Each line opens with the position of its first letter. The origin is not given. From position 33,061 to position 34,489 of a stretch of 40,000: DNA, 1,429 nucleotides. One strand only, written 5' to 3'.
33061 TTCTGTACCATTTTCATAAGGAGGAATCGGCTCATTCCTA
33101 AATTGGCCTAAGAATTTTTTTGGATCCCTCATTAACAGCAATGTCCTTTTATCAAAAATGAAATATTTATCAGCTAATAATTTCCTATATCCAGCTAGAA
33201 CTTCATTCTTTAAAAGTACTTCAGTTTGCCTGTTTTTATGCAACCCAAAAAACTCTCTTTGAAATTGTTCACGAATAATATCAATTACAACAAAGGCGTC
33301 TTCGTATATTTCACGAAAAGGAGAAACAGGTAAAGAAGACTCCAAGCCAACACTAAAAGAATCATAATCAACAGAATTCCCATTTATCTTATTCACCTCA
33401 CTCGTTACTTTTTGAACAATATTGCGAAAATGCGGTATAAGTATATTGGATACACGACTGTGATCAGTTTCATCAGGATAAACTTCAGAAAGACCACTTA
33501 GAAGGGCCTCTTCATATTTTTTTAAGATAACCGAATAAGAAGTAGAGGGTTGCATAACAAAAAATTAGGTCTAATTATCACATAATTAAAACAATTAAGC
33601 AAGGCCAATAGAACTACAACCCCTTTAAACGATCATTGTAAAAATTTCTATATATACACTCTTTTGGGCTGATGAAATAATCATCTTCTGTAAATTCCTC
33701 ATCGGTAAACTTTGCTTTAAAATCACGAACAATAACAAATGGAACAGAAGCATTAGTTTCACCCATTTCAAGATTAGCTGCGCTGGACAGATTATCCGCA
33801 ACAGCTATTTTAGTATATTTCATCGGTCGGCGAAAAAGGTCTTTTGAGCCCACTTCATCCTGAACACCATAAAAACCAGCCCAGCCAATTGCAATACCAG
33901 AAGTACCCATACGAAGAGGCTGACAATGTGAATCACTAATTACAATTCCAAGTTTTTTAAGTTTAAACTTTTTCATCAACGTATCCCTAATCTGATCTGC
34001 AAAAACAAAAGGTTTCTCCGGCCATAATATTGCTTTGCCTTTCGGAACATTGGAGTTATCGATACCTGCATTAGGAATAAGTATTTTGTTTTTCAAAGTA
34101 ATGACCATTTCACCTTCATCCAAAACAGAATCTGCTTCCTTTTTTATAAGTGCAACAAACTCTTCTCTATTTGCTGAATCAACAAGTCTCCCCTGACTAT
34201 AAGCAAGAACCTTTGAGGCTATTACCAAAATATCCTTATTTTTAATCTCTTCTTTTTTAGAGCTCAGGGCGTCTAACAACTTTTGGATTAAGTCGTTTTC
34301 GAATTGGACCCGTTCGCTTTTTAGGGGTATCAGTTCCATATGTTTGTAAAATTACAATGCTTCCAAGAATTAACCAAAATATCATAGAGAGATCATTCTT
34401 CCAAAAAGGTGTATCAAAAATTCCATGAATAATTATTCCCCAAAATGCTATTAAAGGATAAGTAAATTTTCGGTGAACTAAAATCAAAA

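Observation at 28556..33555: Pair of paralogous cytoplasmic proteins built from an unassigned module of about 70-95 aa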

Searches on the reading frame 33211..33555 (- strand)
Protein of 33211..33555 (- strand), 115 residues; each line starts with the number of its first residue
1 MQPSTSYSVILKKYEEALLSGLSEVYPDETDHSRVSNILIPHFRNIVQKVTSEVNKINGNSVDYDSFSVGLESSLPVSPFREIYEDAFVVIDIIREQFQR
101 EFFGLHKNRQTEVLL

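Call 83: search_solved_structures(query=A7, max_evalue=10, show_alignments=2)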
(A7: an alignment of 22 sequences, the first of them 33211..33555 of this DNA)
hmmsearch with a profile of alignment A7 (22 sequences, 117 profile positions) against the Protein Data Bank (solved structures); distinct sequences matched with E-value up to 10: 15.
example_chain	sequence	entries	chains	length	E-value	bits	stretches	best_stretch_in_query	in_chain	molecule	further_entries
4wzw_A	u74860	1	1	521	0.013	18.5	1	18-102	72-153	Pumilio domain-containing protein KIAA0020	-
4wzr_A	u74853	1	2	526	0.013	18.5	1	18-102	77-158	Pumilio domain-containing protein KIAA0020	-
8qad_A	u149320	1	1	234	0.018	18.1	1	65-116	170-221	sc-apCC-6-LLIA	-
8vd6_A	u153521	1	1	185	0.075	16.1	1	45-114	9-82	CAP REPEAT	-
6rxu_CZ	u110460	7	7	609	0.2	14.8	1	16-92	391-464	Bfr2 | Protein BFR2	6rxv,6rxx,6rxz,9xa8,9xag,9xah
4ogp_A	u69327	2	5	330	0.25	14.4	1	40-103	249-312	DNA topoisomerase 2-associated protein PAT1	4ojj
5lm5_A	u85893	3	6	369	0.27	14.3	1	40-103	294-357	DNA topoisomerase 2-associated protein PAT1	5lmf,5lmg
9r1o_A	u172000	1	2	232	0.28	14.2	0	43-92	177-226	sc-apCC-6-DPH-NR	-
4n0a_H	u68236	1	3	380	0.32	14.1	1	40-103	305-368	DNA topoisomerase 2-associated protein PAT1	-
1rmv_A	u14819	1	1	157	1.1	12.4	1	10-85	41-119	RIBGRASS MOSAIC VIRUS COAT PROTEIN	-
6qfd_A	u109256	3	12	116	1.1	12.3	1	4-42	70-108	DNA-binding protein | hsRosR DNA binding protein | DNA binding protein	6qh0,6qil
6qua_A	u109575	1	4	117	1.1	12.3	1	4-42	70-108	hsRosR-DNA binding protein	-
6aaf_A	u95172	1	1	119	1.1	12.3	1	44-84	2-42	Autophagy-related protein 8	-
6ez1_A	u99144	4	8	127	1.3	12.1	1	4-42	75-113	DNA binding protein | HALOPHILIC WINGED-HELIX-TURN-HELIX DNA BINDING PROTEIN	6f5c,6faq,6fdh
4q5r_A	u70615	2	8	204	1.7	11.7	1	43-93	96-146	Glutathione S-transferase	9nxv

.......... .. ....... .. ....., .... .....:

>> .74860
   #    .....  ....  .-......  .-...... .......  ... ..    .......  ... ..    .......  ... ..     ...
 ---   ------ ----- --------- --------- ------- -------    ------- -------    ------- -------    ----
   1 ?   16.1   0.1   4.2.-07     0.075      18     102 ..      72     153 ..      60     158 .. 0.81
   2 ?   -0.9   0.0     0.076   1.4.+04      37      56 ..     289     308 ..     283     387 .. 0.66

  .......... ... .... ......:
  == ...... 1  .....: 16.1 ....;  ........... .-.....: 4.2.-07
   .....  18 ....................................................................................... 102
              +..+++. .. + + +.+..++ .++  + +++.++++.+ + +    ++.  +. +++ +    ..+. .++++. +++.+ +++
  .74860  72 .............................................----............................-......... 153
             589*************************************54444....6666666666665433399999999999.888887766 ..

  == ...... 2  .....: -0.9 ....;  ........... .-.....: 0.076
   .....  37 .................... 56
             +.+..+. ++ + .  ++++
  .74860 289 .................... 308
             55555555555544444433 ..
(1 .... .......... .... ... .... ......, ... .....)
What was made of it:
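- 33211..33555 (-): B residues 1-115: family N-terminal domain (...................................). Predicted as 3-4 long helices with a disordered loop at 59-83. No PDB sequence hit below E 0.013 (call 83).
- Tried and rejected: With the N-domain profile the best hit was E 0.013, to a Pumilio protein, which I judged chance (call 83).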

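Call 84: find_homologous_proteins(query=A7, max_evalue=0.001)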
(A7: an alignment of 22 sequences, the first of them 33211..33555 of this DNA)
Query A7 (22 sequences): 3181 candidates shared short words with the query, none scored E <= 0.001.

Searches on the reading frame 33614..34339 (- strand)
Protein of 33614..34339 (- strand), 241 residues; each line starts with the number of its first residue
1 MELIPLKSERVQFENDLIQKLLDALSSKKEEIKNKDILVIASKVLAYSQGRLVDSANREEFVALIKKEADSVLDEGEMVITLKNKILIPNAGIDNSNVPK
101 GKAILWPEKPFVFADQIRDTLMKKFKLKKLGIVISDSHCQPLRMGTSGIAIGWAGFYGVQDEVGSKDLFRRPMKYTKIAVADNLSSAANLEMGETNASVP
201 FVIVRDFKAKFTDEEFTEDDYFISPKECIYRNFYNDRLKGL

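Call 3: search_protein_families(library=pfam, proteins=[window:33614-34339:-], max_evalue=1)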
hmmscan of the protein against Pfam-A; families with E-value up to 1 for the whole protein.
window:33614-34339:- (241 aa): 1 family
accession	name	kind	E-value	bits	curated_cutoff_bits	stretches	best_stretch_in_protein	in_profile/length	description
PF01996.21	F420_ligase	-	1.1e-46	159.5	25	1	8-206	4-218/218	F420-0:Gamma-glutamyl ligase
